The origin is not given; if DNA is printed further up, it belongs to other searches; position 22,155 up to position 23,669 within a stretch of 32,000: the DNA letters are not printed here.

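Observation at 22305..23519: Standalone group-II-intron-like RT sandwiched between a CRISPR array and cas6, unfused to Cas1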

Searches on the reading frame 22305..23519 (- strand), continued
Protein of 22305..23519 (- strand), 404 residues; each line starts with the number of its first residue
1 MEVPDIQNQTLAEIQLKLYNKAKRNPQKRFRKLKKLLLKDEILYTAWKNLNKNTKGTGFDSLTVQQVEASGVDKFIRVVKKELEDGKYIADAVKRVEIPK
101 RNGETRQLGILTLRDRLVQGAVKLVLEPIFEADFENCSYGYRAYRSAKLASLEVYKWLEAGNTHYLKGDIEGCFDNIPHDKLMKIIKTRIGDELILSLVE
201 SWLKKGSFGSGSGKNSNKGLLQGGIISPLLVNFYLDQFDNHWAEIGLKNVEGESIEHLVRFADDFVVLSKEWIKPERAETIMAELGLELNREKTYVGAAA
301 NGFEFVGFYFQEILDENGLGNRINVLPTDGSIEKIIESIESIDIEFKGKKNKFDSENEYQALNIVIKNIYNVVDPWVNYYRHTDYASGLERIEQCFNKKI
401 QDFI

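Call 27: find_encoding_contigs(protein=P0039, flank=10000, max_places=2)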
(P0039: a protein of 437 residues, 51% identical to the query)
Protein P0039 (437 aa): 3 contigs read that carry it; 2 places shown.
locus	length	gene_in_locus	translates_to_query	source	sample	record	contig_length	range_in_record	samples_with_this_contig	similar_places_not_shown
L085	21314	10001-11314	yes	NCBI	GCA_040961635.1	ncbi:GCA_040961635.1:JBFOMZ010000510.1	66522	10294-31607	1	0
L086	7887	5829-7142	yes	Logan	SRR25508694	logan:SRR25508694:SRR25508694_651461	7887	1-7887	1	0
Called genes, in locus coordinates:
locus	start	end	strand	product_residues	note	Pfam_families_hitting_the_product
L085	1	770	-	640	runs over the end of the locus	-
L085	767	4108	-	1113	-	PF00270:DEAD (faint), PF00271:Helicase_C (weak)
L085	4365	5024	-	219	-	-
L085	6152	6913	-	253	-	PF19810:HFX_2341_N, PF22662:Csa3_N (faint)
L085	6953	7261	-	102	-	PF09827:CRISPR_Cas2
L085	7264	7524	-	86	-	-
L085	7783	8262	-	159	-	PF01867:Cas_Cas1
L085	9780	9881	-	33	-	-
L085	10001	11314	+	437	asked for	PF00078:RVT_1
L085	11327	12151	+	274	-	-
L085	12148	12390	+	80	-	PF09620:Cas_csx3 (weak)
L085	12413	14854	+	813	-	PF18211:Csm1_B, PF22335:Cas10-Cmr2_palm2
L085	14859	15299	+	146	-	PF03750:Csm2_III-A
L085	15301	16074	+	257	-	PF03787:RAMPs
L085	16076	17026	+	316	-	-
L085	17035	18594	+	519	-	-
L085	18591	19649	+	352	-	PF03787:RAMPs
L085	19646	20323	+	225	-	PF17955:Cas6b_N, PF17262:Cas6b_C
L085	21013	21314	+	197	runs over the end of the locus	PF28043:KwaA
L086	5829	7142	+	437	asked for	PF00078:RVT_1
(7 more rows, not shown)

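Call 28: find_encoding_contigs(protein=P0061, flank=10000, max_places=2)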
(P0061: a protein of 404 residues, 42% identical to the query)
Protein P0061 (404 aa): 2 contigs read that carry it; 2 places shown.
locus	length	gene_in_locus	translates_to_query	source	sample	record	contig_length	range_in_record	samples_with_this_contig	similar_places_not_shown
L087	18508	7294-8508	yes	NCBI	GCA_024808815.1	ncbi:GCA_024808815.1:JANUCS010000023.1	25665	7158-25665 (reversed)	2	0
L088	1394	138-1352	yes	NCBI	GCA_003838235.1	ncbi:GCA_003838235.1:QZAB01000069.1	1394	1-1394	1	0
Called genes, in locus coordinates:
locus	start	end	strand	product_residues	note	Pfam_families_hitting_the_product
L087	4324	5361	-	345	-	PF13638:PIN_4 (weak)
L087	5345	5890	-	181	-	-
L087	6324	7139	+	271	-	-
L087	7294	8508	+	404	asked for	PF00078:RVT_1, PF08388:GIIM (weak)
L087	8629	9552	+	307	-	-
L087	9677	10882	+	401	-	-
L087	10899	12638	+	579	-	PF18211:Csm1_B (faint), PF22335:Cas10-Cmr2_palm2 (weak)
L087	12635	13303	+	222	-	PF03787:RAMPs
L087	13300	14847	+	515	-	PF03787:RAMPs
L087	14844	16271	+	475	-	PF03787:RAMPs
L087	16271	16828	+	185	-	PF27799:CRISPR-assoc_Csx19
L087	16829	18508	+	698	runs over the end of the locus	PF03787:RAMPs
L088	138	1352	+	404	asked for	PF00078:RVT_1, PF08388:GIIM (weak)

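Call 29: find_encoding_contigs(protein=P0052, flank=10000, max_places=3)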
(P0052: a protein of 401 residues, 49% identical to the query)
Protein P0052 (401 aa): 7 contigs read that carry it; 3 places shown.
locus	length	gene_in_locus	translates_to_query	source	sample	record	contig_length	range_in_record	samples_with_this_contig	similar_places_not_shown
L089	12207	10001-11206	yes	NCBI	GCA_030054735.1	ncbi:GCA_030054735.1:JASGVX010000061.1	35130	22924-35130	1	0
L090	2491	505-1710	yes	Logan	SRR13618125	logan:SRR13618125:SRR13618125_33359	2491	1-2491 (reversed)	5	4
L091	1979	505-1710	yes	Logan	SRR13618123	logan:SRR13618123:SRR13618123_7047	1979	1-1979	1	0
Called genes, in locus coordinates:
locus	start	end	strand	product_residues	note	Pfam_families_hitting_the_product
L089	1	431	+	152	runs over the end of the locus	PF12900:Pyridox_ox_2, PF01243:PNPOx_N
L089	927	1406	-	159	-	PF04307:YdjM (weak)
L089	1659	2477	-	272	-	-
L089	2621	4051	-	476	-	PF13520:AA_permease_2, PF00324:AA_permease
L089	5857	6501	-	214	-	PF02607:B12-binding_2, PF02310:B12-binding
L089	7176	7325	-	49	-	-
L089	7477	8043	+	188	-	PF07929:PRiA4_ORF3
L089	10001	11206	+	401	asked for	PF00078:RVT_1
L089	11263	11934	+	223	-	PF17955:Cas6b_N, PF17262:Cas6b_C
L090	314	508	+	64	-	-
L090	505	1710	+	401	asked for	PF00078:RVT_1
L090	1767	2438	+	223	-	PF17955:Cas6b_N, PF17262:Cas6b_C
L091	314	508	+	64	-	-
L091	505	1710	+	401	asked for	PF00078:RVT_1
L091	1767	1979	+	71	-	?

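Call 40: find_encoding_contigs(protein=P0001, flank=2000, max_places=6)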
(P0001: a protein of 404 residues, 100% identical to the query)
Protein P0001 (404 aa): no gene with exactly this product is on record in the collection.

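Call 41: search_solved_structures(query=window:22305-23519:-, max_evalue=1e-10)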
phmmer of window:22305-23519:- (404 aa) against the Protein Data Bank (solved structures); distinct sequences matched with E-value up to 1e-10: 8.
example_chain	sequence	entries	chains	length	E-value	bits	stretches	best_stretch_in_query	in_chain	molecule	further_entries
5g2x_C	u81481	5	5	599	2.7e-40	141.8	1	18-254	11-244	GROUP II INTRON-ENCODED PROTEIN LTRA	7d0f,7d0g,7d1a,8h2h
5hhj_A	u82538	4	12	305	3.9e-35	124.8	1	32-311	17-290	Retron-type reverse transcriptase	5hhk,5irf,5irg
7uim_D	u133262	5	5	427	5.4e-34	121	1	35-311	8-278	Group II intron reverse transcriptase/maturase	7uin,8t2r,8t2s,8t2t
5hhl_A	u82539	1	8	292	1.2e-33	119.9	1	35-310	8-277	Retron-type reverse transcriptase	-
6ar1_A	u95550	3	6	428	1.5e-33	119.6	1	33-270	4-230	GsI-IIC RT | Trt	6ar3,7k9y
6me0_C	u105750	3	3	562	4.8e-29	104.7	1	50-312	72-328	Maturase reverse transcriptase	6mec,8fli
7kft_D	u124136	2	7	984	1e-27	100.3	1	81-312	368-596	Cas6-RT-Cas1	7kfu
8bgj_A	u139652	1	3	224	9e-13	51.2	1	122-309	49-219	RNA-directed DNA polymerase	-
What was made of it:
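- On RT-Cas1 / Cas6-RT-Cas1 fusion family: 7KFT scores 1e-27 against LtrA 2.7e-40 (call 41).
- Closest known: RT-Cas1 and Cas6-RT-Cas1 fusion proteins. Different: By sequence it is closer to intron RTs than to the fused RTs (LtrA 2.7e-40 against 7KFT 1e-27, call 41).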

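Call 47: find_encoding_contigs(protein=P0067, flank=3000, max_places=2)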
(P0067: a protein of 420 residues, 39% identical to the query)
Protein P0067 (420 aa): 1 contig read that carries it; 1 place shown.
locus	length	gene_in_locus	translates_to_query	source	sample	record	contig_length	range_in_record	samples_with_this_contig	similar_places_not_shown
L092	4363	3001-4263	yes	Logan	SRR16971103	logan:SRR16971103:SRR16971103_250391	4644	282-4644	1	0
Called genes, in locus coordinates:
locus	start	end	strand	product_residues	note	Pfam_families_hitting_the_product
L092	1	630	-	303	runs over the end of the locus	?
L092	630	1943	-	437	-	-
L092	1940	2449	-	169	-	-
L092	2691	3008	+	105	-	-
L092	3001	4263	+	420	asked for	PF00078:RVT_1, PF08388:GIIM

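Call 48: find_encoding_contigs(protein=P0069, flank=3000, max_places=4)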
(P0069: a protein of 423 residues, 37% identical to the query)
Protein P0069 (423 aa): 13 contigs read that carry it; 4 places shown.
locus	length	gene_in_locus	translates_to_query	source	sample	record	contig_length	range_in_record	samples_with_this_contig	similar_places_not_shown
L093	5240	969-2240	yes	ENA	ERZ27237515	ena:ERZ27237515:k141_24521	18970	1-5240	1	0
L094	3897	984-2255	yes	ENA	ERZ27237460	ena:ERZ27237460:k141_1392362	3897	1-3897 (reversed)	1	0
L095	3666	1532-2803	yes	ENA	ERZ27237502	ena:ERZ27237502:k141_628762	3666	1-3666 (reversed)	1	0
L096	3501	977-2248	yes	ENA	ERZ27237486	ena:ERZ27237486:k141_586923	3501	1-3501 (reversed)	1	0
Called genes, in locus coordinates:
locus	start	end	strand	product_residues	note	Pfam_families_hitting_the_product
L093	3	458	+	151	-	?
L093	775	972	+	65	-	-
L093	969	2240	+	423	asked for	PF00078:RVT_1, PF08388:GIIM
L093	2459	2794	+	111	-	PF03050:DDE_Tnp_IS66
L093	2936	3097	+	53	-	PF04014:MazE_antitoxin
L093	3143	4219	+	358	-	PF07690:MFS_1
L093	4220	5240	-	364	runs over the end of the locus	PF07282:Cas12f1-like_TNB (weak)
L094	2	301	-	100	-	?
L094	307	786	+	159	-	-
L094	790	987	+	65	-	-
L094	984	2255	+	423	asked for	PF00078:RVT_1, PF08388:GIIM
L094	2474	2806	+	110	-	PF03050:DDE_Tnp_IS66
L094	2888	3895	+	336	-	?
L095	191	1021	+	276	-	PF13005:zf-IS66, PF03050:DDE_Tnp_IS66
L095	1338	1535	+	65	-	-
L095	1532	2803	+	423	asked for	PF00078:RVT_1, PF08388:GIIM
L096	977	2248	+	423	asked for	PF00078:RVT_1, PF08388:GIIM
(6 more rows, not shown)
